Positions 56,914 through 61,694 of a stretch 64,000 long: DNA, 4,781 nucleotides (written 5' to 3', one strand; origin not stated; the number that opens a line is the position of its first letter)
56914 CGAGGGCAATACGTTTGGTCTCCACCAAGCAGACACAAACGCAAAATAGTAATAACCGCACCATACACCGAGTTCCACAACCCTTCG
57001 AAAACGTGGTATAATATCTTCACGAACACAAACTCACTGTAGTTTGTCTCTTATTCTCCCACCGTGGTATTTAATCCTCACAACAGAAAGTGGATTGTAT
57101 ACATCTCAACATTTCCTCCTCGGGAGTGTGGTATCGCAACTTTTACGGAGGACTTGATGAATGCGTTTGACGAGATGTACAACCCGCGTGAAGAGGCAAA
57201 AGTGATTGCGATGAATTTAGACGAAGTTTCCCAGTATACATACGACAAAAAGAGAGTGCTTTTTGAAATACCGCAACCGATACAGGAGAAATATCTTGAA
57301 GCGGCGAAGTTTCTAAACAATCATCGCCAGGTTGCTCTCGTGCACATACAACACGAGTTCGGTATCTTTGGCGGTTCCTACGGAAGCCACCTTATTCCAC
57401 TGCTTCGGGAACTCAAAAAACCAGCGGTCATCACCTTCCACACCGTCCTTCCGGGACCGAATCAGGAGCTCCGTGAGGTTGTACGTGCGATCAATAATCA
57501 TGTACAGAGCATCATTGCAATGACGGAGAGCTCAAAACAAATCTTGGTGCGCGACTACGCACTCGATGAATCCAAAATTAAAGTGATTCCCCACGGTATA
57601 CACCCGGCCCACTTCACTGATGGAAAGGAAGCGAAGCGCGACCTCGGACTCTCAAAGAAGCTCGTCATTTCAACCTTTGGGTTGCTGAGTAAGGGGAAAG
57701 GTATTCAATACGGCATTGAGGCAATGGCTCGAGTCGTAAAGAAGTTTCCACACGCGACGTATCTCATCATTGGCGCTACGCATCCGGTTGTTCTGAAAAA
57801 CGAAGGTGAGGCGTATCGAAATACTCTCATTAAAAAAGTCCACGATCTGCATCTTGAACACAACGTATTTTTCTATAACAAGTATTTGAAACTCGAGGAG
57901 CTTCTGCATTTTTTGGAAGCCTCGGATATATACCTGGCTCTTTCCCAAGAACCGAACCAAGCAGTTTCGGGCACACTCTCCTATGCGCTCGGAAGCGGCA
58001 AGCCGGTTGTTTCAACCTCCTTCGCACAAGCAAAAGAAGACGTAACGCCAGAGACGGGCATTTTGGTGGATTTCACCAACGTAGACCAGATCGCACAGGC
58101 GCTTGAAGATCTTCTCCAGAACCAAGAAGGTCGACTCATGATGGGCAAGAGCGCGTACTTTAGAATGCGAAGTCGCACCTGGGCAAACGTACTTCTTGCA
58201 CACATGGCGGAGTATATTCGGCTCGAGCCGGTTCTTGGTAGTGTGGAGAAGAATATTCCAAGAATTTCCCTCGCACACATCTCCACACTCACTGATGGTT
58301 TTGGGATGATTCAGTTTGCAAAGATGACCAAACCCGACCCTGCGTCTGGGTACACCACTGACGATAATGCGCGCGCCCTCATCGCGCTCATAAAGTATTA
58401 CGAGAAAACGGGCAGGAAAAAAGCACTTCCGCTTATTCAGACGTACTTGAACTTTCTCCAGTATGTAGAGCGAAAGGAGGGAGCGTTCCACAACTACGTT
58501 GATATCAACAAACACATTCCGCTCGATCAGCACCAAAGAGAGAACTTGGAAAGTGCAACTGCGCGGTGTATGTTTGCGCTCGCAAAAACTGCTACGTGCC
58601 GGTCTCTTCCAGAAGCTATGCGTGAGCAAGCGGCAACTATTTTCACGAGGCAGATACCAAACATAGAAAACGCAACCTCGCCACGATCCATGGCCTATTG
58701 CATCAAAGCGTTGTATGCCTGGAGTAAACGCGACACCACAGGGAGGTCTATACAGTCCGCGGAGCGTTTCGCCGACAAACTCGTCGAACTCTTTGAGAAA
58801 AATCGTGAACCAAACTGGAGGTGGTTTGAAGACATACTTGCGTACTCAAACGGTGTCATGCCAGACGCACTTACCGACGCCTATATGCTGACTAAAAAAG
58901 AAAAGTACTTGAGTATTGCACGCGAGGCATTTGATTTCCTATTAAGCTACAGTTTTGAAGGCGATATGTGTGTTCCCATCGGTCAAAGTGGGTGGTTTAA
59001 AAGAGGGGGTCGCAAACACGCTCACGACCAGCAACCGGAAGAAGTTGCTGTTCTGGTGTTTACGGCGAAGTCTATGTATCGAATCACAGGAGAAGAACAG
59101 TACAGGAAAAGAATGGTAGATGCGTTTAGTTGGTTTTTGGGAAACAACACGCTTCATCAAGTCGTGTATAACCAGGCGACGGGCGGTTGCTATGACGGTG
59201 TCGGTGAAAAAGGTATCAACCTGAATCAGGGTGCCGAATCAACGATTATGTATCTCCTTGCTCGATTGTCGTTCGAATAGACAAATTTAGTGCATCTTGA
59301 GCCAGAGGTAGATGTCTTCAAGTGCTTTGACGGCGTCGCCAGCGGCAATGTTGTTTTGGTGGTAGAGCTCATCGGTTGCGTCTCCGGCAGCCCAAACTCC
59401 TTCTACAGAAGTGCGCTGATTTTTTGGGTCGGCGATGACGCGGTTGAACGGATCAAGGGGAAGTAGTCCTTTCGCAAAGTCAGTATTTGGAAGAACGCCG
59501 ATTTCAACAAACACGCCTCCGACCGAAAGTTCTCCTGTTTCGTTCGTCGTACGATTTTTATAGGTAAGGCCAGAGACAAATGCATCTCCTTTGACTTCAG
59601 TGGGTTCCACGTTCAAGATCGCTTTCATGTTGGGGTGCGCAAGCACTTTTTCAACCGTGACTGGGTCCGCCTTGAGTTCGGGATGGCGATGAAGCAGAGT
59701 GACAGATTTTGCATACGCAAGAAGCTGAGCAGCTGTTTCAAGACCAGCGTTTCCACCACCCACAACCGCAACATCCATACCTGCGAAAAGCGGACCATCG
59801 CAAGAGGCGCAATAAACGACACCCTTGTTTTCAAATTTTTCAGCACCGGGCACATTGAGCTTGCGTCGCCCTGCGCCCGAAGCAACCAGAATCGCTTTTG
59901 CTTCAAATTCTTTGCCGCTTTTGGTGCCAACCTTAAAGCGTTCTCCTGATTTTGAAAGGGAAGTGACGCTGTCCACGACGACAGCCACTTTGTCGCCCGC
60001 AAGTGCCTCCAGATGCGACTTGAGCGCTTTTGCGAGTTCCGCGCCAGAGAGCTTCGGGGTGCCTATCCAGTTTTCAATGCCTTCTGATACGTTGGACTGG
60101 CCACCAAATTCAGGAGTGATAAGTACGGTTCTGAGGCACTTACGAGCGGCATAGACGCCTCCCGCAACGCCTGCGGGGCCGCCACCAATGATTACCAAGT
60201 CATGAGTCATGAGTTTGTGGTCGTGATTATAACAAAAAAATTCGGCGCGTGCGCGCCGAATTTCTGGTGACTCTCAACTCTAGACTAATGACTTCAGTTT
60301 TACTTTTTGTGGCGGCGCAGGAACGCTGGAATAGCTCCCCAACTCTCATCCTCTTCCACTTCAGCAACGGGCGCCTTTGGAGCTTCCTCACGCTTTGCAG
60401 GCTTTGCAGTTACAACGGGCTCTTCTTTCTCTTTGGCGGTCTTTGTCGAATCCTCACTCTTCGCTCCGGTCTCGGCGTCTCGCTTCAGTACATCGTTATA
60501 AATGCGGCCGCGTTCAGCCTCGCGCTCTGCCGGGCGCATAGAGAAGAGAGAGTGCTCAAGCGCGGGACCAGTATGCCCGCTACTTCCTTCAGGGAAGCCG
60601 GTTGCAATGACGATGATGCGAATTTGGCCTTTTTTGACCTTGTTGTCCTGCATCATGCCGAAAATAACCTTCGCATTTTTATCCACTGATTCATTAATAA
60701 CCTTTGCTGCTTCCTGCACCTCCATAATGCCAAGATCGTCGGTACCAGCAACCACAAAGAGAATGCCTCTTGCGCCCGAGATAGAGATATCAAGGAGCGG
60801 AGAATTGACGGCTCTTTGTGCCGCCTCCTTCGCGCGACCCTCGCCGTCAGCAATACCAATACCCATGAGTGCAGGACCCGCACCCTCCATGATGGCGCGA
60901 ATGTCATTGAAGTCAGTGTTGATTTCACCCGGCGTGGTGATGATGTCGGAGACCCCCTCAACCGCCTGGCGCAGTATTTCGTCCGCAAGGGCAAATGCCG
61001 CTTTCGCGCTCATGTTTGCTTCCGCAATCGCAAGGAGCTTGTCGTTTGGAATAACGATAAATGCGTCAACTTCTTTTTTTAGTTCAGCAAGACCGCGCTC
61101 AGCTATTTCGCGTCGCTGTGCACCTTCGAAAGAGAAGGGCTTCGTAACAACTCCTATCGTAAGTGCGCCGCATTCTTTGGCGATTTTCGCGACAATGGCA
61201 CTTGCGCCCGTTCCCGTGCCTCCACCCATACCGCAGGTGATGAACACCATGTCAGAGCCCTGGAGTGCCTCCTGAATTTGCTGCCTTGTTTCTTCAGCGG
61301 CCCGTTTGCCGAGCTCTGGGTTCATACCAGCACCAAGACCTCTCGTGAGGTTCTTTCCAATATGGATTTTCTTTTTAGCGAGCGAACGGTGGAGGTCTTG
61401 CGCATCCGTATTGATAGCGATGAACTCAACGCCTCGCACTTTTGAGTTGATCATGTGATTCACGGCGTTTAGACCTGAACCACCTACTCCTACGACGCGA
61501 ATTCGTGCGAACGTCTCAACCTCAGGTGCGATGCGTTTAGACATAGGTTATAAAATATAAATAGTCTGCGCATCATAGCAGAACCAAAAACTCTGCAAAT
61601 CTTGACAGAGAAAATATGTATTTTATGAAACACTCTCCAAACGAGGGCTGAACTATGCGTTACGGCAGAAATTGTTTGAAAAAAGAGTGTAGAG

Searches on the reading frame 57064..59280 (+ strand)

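Call 90: search_protein_families(library=pfam, proteins=[window:57064-59280:+], max_evalue=0.00001)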
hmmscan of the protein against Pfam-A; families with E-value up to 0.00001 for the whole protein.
window:57064-59280:+ (738 aa): 4 families
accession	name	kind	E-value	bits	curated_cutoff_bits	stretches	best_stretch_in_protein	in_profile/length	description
PF00534.26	Glycos_transf_1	-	1e-18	67.9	26.4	1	190-365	5-170/172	Glycosyl transferases group 1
PF13692.12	Glyco_trans_1_4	-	1.5e-15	58.2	27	1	201-353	3-142/142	Glycosyl transferases group 1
PF13439.12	Glyco_transf_4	-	7.6e-12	46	28.5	1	45-181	22-168/170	Glycosyltransferase Family 4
PF07470.19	Glyco_hydro_88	-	5.6e-06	26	26.6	0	572-694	8-109/352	Glycosyl Hydrolase Family 88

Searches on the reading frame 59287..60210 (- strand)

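Call 90: search_protein_families(library=pfam, proteins=[window:59287-60210:-], max_evalue=0.00001)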
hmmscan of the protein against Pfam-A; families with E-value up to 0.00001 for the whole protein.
window:59287-60210:- (307 aa): 9 families
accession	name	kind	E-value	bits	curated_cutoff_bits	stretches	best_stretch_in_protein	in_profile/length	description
PF07992.20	Pyr_redox_2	-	1.1e-42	147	26.1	1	4-285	2-283/291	Pyridine nucleotide-disulphide oxidoreductase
PF13738.12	Pyr_redox_3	-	3.2e-21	76.3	30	1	81-276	103-305/305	Pyridine nucleotide-disulphide oxidoreductase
PF00070.33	Pyr_redox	-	2e-10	41.5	22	1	147-217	2-79/82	Pyridine nucleotide-disulphide oxidoreductase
PF00890.30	FAD_binding_2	-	4.7e-10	39.7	20.4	0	4-71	1-72/414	FAD binding domain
PF01266.30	DAO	-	3.3e-09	37.2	27.9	0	146-179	1-34/353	FAD dependent oxidoreductase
PF01134.28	GIDA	-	9.4e-09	35.2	22.1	0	146-175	1-30/391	Glucose inhibited division protein A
PF03486.20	HI0933_like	-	3e-08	33.9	50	0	146-178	2-34/244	HI0933-like protein Rossmann domain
PF12831.13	FAD_oxidored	-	9.8e-08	32.1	27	0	4-38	1-37/416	FAD dependent oxidoreductase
PF01946.23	Thi4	-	9.9e-06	25.4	26.2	0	2-32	17-48/235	Thi4 family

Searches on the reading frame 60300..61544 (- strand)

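Call 90: search_protein_families(library=pfam, proteins=[window:60300-61544:-], max_evalue=0.00001)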
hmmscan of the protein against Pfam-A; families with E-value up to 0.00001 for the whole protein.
window:60300-61544:- (414 aa): 2 families
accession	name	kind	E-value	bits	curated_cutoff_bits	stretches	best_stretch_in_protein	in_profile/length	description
PF00091.31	Tubulin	-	3.5e-50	171.4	33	1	15-174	2-189/190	Tubulin/FtsZ family, GTPase domain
PF12327.13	FtsZ_C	-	6.6e-29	100.5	27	1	223-317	1-94/95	FtsZ family, C-terminal domain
